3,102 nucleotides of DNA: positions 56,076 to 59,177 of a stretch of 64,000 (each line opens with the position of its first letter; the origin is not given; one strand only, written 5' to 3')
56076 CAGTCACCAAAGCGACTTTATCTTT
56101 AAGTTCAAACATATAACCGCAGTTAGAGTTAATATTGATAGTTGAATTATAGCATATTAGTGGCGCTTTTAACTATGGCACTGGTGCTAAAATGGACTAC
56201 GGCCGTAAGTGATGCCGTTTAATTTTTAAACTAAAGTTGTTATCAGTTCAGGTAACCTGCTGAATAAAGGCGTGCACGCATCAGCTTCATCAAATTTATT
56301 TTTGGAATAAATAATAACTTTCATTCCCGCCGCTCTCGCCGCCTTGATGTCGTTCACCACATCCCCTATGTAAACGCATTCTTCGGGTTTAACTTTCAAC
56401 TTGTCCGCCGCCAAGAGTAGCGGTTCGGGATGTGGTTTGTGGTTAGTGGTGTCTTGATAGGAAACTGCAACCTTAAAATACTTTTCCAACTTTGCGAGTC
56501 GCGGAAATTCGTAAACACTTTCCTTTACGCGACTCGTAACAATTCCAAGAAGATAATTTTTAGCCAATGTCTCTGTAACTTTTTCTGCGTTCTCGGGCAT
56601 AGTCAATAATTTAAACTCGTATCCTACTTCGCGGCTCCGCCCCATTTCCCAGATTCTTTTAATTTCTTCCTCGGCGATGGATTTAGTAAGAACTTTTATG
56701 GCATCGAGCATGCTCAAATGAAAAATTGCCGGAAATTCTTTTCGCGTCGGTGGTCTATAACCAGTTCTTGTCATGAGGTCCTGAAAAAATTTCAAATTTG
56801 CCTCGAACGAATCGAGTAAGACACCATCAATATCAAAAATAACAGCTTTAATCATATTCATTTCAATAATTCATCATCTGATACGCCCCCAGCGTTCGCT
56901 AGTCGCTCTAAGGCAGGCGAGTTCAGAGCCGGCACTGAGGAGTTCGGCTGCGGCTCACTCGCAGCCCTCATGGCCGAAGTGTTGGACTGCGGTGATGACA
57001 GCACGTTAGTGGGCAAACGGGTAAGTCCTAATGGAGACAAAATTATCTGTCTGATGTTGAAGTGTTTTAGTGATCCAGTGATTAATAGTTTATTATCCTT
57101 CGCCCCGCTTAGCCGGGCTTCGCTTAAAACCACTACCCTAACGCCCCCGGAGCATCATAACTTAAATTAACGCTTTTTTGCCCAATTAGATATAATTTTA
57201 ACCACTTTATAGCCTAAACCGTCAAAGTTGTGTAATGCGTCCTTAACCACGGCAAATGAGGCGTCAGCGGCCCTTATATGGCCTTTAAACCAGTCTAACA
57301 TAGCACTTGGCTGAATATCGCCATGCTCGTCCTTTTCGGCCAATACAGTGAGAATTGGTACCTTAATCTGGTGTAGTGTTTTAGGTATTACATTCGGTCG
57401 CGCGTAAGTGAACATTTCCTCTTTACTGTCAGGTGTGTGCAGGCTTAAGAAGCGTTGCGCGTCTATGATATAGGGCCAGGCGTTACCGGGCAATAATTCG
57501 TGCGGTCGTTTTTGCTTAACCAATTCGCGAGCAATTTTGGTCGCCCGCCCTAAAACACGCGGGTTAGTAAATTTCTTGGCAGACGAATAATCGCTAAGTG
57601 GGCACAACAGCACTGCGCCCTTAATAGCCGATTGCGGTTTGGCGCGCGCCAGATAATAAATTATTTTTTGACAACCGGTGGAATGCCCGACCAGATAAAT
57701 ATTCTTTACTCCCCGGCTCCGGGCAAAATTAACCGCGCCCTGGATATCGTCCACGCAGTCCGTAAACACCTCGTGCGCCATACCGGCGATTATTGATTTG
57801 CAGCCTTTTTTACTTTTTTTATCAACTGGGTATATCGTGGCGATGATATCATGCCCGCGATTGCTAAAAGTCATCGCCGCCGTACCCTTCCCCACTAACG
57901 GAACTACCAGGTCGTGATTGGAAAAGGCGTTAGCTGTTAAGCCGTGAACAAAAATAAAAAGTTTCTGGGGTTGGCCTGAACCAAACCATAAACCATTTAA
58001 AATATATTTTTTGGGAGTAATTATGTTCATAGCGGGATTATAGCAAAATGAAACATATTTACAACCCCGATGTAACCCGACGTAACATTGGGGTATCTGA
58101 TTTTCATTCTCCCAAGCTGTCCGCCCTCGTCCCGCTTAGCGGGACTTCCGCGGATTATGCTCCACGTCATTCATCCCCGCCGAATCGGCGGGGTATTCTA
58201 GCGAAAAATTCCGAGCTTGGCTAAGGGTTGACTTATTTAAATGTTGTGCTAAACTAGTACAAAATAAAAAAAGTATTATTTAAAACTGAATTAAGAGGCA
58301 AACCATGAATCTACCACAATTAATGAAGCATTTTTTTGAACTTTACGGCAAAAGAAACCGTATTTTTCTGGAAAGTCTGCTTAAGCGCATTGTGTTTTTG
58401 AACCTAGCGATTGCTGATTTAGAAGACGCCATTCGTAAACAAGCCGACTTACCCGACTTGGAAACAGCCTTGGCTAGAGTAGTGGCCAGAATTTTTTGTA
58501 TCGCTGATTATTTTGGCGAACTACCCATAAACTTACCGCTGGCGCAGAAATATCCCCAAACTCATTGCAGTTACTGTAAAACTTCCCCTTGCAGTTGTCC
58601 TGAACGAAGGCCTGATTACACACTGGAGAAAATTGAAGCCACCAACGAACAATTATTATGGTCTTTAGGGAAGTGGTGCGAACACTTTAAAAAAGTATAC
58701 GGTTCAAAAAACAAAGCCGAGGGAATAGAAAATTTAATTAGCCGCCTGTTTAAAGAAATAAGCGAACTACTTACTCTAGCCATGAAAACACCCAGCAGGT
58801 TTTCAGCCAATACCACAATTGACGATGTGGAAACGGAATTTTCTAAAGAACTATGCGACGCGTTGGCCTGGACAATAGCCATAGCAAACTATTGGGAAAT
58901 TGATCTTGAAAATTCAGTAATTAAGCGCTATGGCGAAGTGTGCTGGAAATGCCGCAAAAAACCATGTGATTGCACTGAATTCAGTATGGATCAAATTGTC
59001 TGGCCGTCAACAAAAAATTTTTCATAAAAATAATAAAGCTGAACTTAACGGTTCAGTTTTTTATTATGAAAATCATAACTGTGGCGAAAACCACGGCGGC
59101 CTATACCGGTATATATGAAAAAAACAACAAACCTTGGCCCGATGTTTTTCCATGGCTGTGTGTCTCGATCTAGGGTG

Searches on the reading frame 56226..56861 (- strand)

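Call 4: search_protein_families(library=pfam, proteins=[window:56226-56861:-], max_evalue=1)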
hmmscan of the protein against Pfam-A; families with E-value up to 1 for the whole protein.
window:56226-56861:- (211 aa): 5 families
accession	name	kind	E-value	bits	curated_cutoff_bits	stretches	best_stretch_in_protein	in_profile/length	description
PF13419.12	HAD_2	-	1e-39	136.9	23.8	1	7-184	1-177/178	Haloacid dehalogenase-like hydrolase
PF00702.32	Hydrolase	-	1.5e-24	87.9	26.4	1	4-179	1-191/191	haloacid dehalogenase-like hydrolase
PF13242.12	Hydrolase_like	-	6.9e-11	42.3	22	1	141-195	3-58/75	HAD-hyrolase-like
PF12710.13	HAD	-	2.3e-06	28.6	27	1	7-176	1-189/189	haloacid dehalogenase-like hydrolase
PF08282.18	Hydrolase_3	-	0.037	14.2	20.9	1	152-183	196-227/255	haloacid dehalogenase-like hydrolase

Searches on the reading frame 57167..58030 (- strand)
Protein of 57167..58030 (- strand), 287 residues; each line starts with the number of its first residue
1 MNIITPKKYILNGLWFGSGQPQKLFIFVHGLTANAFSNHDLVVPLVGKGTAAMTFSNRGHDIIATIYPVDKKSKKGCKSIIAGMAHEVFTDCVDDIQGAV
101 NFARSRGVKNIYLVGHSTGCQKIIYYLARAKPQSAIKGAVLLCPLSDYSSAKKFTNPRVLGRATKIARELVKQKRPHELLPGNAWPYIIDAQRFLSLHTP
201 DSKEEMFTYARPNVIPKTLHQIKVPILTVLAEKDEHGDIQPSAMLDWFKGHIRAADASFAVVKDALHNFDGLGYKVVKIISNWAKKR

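Call 4: search_protein_families(library=pfam, proteins=[window:57167-58030:-], max_evalue=1)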
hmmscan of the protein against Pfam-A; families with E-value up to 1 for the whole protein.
window:57167-58030:- (287 aa): 11 families
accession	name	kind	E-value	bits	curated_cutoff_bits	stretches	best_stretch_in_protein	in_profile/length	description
PF08538.16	DUF1749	-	1.1e-21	77.7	24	1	93-270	84-279/299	Protein of unknown function (DUF1749)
PF12146.15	Hydrolase_4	-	3.3e-13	49.9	27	2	20-176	2-139/239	Serine aminopeptidase, S33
PF12697.13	Abhydrolase_6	-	1.1e-08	36.5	26.3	1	26-260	2-197/217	Alpha/beta hydrolase family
PF00561.26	Abhydrolase_1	-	2e-07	31.4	25.8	1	24-169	2-130/245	alpha/beta hydrolase fold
PF06821.19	Ser_hydrolase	-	0.00014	22.3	22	1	106-152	52-98/172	Serine hydrolase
PF12048.14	DUF3530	-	0.00048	20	29.8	1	93-133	179-219/310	Protein of unknown function (DUF3530)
PF10230.15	LIDHydrolase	-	0.0036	17.5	27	1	96-145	72-119/262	Lipid-droplet associated hydrolase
PF05057.20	DUF676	-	0.0054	16.7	20.3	1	20-131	3-100/217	Putative serine esterase (DUF676)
PF06028.17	DUF915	-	0.034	13.9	22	1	107-131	101-125/255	Alpha/beta hydrolase of unknown function (DUF915)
PF07859.19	Abhydrolase_3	-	0.049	13.8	25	1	91-151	51-115/210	alpha/beta hydrolase fold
PF02450.21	LCAT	-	0.086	12.5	21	1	103-133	115-145/392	Lecithin:cholesterol acyltransferase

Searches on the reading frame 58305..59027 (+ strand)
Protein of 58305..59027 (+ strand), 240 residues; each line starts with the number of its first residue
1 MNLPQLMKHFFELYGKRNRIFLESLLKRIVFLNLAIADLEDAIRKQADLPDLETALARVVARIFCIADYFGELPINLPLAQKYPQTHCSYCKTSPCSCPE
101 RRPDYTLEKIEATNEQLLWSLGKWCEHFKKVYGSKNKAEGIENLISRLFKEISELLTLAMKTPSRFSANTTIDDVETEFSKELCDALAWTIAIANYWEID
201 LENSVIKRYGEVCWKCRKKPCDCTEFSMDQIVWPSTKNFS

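Call 4: search_protein_families(library=pfam, proteins=[window:58305-59027:+], max_evalue=1)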
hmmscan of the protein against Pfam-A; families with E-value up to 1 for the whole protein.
window:58305-59027:+ (240 aa): 2 families
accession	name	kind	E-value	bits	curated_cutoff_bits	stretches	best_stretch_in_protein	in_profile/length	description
PF03819.22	MazG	-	0.057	14.1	22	1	141-204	3-58/74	MazG nucleotide pyrophosphohydrolase domain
PF04435.23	SPK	-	0.1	13.2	22.1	1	106-163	5-60/104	Domain of unknown function (DUF545)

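Call 5: search_protein_families(library=padloc, proteins=[window:58305-59027:+], max_evalue=10)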
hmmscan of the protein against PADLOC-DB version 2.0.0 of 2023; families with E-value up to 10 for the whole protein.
window:58305-59027:+ (240 aa): 1 family
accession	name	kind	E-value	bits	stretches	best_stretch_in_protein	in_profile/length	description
PDLC00058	DruK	-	0.075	9.7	1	52-100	227-275/388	PD-(D/E)XK nuclease superfamily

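Call 6: search_protein_families(library=ncbifam, proteins=[window:58305-59027:+], max_evalue=10)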
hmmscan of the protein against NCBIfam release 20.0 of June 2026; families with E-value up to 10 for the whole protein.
window:58305-59027:+ (240 aa): 0 families
